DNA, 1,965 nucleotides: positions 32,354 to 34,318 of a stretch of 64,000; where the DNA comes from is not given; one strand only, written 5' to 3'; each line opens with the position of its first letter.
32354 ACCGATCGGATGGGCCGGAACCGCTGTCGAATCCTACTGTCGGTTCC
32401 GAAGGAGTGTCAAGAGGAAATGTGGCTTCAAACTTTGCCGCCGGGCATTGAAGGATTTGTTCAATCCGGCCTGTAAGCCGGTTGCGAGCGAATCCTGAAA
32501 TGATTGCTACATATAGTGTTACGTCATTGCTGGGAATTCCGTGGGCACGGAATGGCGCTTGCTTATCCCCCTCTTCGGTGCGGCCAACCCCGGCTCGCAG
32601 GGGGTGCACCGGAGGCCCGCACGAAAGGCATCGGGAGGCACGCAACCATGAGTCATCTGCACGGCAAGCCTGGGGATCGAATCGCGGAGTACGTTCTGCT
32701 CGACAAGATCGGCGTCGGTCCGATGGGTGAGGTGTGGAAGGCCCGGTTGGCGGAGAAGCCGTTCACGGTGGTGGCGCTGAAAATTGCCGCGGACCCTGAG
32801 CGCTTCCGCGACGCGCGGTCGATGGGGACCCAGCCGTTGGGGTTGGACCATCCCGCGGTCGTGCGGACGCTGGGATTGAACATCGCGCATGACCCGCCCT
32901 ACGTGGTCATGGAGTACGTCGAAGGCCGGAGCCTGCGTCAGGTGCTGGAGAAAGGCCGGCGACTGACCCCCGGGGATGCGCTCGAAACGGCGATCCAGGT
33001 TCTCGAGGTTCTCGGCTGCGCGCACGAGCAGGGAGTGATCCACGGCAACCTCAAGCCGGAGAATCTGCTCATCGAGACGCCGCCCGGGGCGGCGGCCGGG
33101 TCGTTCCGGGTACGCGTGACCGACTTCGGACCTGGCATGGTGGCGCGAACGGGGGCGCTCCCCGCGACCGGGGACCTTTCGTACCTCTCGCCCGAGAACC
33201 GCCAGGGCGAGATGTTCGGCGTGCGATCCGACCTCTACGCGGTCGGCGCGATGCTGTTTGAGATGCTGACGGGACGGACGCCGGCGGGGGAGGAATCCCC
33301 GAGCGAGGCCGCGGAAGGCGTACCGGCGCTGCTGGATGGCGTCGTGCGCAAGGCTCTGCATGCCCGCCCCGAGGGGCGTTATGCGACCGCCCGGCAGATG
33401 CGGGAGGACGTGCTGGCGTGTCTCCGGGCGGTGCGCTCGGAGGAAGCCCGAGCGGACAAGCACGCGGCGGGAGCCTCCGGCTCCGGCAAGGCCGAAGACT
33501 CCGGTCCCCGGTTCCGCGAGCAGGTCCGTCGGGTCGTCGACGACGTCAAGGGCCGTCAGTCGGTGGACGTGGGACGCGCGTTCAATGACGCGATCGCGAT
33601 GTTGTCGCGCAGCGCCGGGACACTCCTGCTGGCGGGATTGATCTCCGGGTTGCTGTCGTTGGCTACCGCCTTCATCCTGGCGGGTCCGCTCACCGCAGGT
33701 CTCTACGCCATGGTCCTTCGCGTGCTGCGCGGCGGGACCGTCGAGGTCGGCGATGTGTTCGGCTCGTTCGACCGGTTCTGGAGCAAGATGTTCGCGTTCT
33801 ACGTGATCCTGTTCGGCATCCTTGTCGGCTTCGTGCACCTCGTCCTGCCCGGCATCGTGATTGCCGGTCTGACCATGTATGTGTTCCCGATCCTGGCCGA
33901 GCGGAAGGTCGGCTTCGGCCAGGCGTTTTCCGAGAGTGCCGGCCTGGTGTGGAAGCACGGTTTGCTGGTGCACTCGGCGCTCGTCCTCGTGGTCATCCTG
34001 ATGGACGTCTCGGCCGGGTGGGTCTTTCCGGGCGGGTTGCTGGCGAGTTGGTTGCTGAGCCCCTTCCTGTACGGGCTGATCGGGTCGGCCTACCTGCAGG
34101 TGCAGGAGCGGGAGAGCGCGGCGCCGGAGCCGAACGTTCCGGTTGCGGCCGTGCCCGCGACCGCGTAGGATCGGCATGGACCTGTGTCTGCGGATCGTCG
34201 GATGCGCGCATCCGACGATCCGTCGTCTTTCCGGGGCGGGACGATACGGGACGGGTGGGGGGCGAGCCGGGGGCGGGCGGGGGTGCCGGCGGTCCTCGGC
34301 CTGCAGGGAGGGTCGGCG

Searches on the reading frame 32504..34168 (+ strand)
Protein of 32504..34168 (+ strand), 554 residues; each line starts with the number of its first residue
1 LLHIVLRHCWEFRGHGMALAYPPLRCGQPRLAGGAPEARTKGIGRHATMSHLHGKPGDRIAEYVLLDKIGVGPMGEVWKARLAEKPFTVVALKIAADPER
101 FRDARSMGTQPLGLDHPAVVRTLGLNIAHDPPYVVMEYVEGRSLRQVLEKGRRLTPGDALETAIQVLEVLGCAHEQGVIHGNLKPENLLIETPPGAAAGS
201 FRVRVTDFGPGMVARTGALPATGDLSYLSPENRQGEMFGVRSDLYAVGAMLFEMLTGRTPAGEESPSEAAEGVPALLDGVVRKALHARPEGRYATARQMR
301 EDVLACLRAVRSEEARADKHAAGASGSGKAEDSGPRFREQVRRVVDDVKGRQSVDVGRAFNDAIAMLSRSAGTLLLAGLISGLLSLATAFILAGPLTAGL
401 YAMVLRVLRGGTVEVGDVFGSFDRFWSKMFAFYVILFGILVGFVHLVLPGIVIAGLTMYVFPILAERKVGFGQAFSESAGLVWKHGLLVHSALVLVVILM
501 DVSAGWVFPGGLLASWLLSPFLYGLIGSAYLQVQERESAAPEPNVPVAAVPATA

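Call 62: search_protein_families(library=pfam, proteins=[window:32504-34168:+], max_evalue=0.00001)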
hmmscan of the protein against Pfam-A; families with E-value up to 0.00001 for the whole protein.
window:32504-34168:+ (554 aa): 2 families
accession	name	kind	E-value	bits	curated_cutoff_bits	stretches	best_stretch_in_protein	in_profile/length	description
PF00069.31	Pkinase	-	1.7e-28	100.2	31.7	1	63-268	1-204/263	Protein kinase domain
PF07714.23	PK_Tyr_Ser-Thr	-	7.8e-21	75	23.1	1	66-271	4-215/258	Protein tyrosine and serine/threonine kinase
